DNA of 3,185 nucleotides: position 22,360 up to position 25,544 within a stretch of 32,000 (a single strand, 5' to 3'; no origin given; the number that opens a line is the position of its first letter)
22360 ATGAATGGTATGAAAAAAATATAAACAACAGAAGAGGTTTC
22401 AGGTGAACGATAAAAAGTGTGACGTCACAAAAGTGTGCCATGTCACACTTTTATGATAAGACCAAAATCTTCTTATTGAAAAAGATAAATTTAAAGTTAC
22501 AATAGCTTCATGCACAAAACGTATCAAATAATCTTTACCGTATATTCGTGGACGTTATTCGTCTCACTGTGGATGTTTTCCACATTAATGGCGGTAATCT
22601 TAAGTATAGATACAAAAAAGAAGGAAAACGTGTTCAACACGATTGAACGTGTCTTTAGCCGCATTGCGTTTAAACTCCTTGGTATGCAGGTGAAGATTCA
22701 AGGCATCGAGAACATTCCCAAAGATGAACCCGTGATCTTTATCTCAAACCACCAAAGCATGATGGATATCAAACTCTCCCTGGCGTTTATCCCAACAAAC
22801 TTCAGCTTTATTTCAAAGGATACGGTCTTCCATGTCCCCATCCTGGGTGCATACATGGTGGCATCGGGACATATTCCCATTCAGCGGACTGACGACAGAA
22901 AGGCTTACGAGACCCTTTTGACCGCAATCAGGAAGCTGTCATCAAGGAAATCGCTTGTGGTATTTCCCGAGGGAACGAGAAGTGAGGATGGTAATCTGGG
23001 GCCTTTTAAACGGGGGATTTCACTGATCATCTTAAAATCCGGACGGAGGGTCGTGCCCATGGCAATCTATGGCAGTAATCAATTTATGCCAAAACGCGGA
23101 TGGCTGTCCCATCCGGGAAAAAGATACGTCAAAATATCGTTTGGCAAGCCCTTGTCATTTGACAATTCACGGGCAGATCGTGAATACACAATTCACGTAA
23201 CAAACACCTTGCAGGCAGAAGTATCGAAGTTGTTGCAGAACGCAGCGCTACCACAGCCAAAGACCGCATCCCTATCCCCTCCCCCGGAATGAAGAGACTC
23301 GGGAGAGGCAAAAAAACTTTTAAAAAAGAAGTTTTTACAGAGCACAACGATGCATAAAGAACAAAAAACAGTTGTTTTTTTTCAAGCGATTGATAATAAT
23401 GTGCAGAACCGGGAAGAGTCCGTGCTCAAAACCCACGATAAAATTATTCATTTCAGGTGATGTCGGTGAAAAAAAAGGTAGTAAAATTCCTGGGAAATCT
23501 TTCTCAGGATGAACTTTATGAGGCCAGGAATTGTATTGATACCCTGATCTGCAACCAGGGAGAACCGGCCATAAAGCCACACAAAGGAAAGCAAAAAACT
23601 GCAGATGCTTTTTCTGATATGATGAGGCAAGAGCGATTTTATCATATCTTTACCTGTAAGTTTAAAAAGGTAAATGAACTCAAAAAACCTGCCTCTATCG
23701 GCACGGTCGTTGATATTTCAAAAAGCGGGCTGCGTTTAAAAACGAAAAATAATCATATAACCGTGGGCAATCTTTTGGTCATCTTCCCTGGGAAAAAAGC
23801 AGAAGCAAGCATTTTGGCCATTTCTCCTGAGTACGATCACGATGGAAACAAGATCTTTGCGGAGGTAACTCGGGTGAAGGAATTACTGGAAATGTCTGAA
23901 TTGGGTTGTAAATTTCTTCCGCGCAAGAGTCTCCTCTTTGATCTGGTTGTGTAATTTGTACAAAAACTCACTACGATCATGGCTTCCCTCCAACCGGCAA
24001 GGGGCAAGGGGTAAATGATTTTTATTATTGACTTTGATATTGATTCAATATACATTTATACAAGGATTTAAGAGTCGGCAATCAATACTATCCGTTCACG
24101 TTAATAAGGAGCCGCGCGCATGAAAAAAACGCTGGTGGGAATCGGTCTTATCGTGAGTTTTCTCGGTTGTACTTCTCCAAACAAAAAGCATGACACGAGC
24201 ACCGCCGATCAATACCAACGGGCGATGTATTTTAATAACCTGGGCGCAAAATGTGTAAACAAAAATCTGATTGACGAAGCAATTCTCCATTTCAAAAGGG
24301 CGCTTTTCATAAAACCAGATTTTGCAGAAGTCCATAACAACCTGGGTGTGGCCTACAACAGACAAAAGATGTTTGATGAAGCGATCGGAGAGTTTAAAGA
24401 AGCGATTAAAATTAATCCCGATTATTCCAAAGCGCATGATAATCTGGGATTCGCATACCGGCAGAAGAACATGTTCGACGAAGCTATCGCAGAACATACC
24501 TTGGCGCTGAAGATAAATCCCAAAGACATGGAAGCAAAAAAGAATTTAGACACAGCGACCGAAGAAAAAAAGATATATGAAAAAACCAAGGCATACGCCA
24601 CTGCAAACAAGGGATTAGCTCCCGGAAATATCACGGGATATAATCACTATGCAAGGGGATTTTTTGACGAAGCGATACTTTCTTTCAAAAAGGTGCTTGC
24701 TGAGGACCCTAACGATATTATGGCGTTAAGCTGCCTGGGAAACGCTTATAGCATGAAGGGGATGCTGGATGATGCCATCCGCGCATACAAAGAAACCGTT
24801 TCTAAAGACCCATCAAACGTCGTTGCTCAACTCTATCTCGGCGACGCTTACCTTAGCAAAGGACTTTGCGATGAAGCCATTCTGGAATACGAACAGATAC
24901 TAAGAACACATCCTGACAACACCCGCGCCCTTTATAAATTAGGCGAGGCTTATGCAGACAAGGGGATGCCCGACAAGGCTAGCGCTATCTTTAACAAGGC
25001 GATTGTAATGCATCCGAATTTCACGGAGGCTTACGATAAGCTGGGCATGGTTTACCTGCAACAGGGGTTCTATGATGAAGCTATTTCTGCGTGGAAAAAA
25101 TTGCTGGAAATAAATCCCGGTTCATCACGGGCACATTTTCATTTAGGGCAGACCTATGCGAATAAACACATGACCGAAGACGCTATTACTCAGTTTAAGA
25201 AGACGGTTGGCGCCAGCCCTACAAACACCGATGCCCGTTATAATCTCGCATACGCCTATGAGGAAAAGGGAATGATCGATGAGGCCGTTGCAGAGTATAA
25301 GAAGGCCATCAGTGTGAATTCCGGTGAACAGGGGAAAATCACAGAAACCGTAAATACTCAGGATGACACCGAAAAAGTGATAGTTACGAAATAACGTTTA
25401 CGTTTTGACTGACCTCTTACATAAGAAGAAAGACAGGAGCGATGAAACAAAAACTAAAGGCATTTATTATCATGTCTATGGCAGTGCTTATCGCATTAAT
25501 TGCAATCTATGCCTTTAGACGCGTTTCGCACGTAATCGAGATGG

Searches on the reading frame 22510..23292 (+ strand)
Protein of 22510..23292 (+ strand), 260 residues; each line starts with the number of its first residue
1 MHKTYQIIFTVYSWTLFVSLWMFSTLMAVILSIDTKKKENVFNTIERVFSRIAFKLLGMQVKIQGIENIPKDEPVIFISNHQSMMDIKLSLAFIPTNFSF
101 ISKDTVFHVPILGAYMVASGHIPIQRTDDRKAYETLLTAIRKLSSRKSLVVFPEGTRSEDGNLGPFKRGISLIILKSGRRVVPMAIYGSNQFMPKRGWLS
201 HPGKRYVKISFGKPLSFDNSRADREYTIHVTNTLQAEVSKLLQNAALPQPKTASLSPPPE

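Call 65: search_protein_families(library=pfam, proteins=[window:22510-23292:+], max_evalue=0.00001)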
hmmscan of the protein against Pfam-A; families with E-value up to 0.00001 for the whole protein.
window:22510-23292:+ (260 aa): 1 family
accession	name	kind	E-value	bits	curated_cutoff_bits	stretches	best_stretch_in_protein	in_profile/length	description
PF01553.26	Acyltransferase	-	2.1e-30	105.7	23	1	61-186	2-131/132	Acyltransferase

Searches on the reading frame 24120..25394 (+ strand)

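Call 65: search_protein_families(library=pfam, proteins=[window:24120-25394:+], max_evalue=0.00001)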
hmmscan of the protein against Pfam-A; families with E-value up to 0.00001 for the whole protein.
window:24120-25394:+ (424 aa): 24 families
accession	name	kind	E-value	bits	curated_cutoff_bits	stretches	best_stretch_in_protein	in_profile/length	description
PF07719.23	TPR_2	-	4.4e-60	195.3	27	2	303-334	2-33/34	Tetratricopeptide repeat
PF00515.34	TPR_1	-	7.9e-58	190.5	27.8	1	69-102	1-34/34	Tetratricopeptide repeat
PF13414.12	TPR_11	-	1.1e-57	191.8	26.8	4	309-348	1-40/42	TPR repeat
PF13431.12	TPR_17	-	2.1e-48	159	24.4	0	189-220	2-33/34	Tetratricopeptide repeat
PF14559.12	TPR_19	-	2.7e-41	140.2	25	2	251-306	8-62/68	Tetratricopeptide repeat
PF13432.12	TPR_16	-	1e-39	135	32.7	3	240-299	3-62/65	Tetratricopeptide repeat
PF13181.12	TPR_8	-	2.6e-39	130.4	25.7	1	371-400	2-31/34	Tetratricopeptide repeat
PF13428.12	TPR_14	-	3.3e-39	129.7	23.5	0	235-276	2-43/44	Tetratricopeptide repeat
PF13424.12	TPR_12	-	7e-34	116.3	30.1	1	68-132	2-74/77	Tetratricopeptide repeat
PF13174.12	TPR_6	-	1.5e-31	107.3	26.3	0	270-300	2-32/33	Tetratricopeptide repeat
PF13176.12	TPR_7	-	5.2e-24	82.7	27.9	0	202-233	1-34/36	Tetratricopeptide repeat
PF24575.1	TPR_Slam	-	3.1e-17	63.3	35.2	0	309-359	54-104/104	Surface lipoprotein assembly modifier, N-terminal TPR repeats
PF23914.1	TPR_CcmH_CycH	-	4.8e-17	62.7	42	1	227-335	43-154/158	Cytochrome c-type biogenesis protein H TPR domain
PF06552.18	TOM20_plant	-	1.3e-13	51.6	20.6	0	81-113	47-79/187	Plant specific mitochondrial import receptor subunit TOM20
PF12895.13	ANAPC3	-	2e-12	47.7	27.2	0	315-395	2-81/82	Anaphase-promoting complex, cyclosome, subunit 3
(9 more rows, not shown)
